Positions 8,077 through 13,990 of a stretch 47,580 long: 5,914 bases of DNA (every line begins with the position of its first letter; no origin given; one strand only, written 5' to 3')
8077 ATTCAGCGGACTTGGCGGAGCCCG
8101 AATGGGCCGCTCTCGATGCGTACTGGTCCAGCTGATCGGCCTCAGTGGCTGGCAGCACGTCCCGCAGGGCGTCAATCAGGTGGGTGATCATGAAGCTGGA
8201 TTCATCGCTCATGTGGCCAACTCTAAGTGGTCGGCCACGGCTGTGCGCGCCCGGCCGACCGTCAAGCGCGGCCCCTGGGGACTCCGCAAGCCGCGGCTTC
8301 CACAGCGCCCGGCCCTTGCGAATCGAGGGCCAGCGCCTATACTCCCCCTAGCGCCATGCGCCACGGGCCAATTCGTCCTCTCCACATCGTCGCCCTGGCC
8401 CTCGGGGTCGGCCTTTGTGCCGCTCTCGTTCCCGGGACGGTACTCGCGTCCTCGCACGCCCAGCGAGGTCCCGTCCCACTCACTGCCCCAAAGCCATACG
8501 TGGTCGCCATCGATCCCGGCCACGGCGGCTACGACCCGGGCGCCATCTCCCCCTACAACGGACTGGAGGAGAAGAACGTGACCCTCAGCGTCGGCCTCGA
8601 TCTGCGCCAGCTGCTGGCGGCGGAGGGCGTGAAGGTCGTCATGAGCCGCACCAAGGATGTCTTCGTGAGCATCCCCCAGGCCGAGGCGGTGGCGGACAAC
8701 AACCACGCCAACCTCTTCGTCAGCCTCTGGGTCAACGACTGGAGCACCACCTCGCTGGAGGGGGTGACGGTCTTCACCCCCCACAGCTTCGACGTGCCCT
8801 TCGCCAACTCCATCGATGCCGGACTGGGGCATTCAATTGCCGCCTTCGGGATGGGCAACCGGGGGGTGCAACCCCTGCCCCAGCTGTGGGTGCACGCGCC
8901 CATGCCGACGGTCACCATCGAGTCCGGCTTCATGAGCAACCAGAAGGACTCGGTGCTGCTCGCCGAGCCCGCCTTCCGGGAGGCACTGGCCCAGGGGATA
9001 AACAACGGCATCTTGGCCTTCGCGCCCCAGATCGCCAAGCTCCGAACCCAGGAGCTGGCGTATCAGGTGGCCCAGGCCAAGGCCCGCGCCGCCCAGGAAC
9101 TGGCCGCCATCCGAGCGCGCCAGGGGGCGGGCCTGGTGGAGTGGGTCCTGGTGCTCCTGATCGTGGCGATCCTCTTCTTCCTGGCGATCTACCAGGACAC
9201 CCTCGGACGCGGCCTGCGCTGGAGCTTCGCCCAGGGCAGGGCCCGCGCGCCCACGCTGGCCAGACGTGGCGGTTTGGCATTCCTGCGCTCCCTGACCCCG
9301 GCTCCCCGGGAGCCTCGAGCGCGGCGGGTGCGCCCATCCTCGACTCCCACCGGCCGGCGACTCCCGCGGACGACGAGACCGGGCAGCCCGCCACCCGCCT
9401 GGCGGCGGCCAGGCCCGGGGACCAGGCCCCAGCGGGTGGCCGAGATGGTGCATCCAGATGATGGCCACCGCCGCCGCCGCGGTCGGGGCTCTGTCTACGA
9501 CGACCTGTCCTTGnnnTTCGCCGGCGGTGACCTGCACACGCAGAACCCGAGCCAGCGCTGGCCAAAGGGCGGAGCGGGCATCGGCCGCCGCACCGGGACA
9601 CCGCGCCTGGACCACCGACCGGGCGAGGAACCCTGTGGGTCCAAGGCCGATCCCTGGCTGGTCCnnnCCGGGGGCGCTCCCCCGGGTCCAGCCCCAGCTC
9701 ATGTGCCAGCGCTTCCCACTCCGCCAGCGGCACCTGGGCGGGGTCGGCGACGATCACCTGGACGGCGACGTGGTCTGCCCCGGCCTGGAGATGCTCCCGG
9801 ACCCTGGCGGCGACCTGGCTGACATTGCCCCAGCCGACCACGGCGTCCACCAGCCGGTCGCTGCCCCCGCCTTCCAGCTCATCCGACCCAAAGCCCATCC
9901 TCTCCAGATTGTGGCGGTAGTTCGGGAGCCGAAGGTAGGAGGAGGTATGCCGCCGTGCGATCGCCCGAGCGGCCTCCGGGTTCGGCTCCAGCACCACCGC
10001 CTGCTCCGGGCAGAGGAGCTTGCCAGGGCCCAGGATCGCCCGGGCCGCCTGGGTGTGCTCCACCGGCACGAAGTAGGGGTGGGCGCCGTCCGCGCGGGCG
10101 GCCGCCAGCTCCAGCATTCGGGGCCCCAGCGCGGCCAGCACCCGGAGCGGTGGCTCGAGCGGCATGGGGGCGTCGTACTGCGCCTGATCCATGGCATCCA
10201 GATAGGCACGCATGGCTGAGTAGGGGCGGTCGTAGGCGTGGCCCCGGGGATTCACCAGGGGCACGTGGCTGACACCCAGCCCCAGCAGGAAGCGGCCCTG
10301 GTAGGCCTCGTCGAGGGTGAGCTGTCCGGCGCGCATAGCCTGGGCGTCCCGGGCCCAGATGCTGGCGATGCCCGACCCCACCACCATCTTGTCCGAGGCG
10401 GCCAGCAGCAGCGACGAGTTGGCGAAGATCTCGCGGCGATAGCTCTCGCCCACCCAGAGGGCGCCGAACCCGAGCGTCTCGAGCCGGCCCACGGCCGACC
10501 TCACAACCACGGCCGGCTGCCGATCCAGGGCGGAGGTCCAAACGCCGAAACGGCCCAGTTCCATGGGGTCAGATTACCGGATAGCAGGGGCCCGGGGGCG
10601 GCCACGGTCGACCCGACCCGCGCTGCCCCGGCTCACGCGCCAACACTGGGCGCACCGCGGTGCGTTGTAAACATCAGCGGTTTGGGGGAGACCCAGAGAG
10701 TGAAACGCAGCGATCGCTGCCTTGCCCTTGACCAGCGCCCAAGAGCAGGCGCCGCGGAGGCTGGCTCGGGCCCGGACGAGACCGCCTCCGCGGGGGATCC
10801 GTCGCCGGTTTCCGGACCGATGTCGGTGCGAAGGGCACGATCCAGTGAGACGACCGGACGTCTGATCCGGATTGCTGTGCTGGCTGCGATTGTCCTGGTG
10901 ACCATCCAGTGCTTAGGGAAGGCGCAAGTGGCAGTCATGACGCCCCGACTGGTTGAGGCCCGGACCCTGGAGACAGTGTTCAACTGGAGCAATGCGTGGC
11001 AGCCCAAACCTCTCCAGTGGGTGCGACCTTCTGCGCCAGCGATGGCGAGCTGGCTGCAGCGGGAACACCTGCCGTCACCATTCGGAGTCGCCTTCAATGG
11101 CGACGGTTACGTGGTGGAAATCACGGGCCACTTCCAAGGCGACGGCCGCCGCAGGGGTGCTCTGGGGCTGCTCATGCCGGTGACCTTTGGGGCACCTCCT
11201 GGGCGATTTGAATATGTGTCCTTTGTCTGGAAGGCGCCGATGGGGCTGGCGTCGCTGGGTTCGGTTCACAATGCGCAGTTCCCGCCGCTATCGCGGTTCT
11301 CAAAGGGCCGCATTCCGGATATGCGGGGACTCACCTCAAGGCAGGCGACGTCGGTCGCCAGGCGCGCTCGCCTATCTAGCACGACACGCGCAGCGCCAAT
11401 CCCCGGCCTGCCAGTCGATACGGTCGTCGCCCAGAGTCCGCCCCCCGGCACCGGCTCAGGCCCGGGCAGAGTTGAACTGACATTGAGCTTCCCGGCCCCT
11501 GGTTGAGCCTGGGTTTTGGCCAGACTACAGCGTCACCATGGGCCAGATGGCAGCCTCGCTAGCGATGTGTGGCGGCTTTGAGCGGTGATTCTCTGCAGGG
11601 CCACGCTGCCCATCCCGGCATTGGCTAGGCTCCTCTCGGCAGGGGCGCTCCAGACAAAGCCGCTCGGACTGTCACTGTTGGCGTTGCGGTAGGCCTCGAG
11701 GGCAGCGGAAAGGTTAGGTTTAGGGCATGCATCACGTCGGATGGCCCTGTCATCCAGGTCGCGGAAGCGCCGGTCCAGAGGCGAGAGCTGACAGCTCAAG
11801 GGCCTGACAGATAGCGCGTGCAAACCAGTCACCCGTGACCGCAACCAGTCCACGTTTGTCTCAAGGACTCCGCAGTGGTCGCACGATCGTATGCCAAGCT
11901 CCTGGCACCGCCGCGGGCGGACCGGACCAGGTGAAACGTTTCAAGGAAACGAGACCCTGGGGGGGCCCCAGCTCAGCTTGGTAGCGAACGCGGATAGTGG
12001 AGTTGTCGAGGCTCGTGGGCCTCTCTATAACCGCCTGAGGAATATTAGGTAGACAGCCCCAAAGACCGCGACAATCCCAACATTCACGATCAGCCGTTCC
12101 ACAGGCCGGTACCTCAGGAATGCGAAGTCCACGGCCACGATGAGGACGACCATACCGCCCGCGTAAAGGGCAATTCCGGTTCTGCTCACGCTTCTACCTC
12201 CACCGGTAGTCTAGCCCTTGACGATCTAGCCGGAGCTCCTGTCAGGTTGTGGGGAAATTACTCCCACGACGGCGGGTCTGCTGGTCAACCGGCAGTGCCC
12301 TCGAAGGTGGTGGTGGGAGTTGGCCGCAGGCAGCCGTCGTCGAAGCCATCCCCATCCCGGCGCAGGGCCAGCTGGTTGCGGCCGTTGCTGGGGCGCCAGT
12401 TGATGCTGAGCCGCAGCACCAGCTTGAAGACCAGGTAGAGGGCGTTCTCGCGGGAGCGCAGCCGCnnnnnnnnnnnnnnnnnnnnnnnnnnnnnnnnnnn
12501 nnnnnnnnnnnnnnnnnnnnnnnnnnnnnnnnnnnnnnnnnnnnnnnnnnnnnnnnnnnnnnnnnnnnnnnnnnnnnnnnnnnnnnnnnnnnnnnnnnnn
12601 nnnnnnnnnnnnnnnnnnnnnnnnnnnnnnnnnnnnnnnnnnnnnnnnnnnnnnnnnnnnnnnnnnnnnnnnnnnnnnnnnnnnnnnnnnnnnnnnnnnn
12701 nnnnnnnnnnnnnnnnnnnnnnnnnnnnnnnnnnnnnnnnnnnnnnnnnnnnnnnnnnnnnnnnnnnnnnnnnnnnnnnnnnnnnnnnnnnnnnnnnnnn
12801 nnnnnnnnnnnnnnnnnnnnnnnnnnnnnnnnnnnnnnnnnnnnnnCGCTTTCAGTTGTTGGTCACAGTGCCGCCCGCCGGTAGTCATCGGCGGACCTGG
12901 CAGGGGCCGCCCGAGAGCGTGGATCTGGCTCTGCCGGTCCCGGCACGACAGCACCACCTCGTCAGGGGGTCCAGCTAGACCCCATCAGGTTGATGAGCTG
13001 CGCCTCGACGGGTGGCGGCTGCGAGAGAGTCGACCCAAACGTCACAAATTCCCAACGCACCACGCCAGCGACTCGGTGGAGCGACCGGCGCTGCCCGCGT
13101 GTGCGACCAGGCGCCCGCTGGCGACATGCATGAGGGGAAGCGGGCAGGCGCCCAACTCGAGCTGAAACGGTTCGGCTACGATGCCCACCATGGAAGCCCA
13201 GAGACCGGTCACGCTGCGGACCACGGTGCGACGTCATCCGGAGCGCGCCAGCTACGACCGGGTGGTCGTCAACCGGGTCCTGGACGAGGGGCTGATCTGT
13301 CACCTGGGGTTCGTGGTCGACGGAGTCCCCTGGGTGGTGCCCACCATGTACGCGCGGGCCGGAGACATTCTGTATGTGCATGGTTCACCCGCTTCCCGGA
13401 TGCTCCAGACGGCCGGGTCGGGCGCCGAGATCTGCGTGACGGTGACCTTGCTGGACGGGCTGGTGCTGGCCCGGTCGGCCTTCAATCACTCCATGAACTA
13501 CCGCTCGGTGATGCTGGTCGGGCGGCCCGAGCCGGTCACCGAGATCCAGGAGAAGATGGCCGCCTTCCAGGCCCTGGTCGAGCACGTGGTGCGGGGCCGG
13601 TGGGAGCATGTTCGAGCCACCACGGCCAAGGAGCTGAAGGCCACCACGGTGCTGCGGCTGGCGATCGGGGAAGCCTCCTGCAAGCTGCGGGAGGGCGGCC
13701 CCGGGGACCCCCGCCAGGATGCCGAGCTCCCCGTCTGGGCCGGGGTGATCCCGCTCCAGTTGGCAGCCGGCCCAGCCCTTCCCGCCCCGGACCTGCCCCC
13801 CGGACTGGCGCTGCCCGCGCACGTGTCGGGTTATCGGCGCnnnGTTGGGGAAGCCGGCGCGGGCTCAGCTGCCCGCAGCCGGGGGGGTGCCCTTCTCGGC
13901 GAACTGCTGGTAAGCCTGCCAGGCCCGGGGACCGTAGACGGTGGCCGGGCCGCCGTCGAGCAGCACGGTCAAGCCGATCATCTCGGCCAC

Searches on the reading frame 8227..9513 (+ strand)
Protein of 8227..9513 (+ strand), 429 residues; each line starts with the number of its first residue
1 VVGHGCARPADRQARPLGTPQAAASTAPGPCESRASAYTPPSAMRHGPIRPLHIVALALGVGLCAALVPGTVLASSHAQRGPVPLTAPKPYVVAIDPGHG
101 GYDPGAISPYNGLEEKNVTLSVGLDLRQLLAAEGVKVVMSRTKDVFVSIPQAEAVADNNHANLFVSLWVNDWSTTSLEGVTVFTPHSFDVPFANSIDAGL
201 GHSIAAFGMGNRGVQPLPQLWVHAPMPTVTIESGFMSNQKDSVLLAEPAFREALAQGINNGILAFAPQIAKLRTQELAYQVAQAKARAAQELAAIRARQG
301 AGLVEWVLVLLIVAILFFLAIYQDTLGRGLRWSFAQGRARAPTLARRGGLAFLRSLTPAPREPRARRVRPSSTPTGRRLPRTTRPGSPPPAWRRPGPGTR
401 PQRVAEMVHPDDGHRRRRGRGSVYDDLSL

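Call 25: search_protein_families(library=pfam, proteins=[window:8227-9513:+], max_evalue=0.0001)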
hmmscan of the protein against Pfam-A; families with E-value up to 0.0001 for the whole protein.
window:8227-9513:+ (429 aa): 1 family
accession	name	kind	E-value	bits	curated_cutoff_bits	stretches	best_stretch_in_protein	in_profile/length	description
PF01520.23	Amidase_3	-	2.6e-35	122.5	27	1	93-263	1-173/174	N-acetylmuramoyl-L-alanine amidase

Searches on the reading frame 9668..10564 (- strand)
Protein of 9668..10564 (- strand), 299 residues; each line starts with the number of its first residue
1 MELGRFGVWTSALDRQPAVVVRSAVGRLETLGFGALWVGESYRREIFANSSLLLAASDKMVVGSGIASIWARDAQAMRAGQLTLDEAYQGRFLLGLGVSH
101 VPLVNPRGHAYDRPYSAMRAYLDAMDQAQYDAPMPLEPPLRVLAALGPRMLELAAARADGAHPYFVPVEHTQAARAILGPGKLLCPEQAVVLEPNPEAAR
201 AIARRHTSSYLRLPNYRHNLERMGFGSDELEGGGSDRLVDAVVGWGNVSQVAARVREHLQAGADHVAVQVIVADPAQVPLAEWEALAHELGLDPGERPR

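Call 25: search_protein_families(library=pfam, proteins=[window:9668-10564:-], max_evalue=0.0001)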
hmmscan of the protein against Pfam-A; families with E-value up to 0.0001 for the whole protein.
window:9668-10564:- (299 aa): 1 family
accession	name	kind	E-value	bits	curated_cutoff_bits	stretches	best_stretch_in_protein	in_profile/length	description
PF00296.26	Bac_luciferase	-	5.9e-21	75.6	27.9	1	25-265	29-314/314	Luciferase-like monooxygenase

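Call 65: search_protein_families(library=ncbifam, proteins=[window:9668-10564:-], max_evalue=0.00001)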
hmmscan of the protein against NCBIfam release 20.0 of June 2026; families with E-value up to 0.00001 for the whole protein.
window:9668-10564:- (299 aa): 10 families
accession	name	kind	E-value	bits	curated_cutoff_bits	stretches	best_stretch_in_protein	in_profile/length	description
TIGR03620.1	F420_MSMEG_4141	subfamily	3.4e-103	344.8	219.8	1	3-289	1-279/280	TIGR03620 family F420-dependent LLM class oxidoreductase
TIGR03564.1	F420_MSMEG_4879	subfamily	4.9e-20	72.3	234.25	1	27-267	7-264/265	TIGR03564 family F420-dependent LLM class oxidoreductase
TIGR03841.1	F420_Rv3093c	subfamily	2.5e-18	66.5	213.65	2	141-268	149-294/298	LLM class F420-dependent oxidoreductase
TIGR04024.1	F420_NP1902A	hypoth_equivalog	6e-16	58.1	345.4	1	20-127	17-124/330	TIGR04024 family LLM class F420-dependent oxidoreductase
TIGR03559.1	F420_Rv3520c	subfamily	8.4e-15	54.6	335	1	20-125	14-120/325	LLM class F420-dependent oxidoreductase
TIGR03617.1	F420_MSMEG_2256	subfamily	2.7e-12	46.2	278.15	1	27-126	3-102/318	TIGR03617 family F420-dependent LLM class oxidoreductase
TIGR03857.1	F420_MSMEG_2249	hypoth_equivalog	6.8e-11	42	218.4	1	17-108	13-104/329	TIGR03857 family LLM class F420-dependent oxidoreductase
NF002619.0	PRK02271.1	equivalog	1.2e-09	38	276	1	21-127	16-123/329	5,10-methylenetetrahydromethanopterin reductase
TIGR03555.1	F420_mer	equivalog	1.6e-06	27.8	348.7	0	28-127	21-121/325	5,10-methylenetetrahydromethanopterin reductase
TIGR03842.1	F420_CPS_4043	hypoth_equivalog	2.9e-06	26.6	295.45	0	16-160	10-166/329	TIGR03842 family LLM class F420-dependent oxidoreductase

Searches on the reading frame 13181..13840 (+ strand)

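Call 25: search_protein_families(library=pfam, proteins=[window:13181-13840:+], max_evalue=0.0001)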
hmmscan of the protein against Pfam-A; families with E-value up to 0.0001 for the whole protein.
window:13181-13840:+ (220 aa): 1 family
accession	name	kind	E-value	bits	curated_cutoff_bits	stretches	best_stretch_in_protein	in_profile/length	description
PF12900.13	Pyridox_ox_2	-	6e-42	143.4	27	1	30-168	5-139/140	Pyridoxamine 5'-phosphate oxidase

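Call 65: search_protein_families(library=ncbifam, proteins=[window:13181-13840:+], max_evalue=0.00001)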
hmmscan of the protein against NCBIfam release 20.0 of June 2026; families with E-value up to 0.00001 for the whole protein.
window:13181-13840:+ (220 aa): 0 families
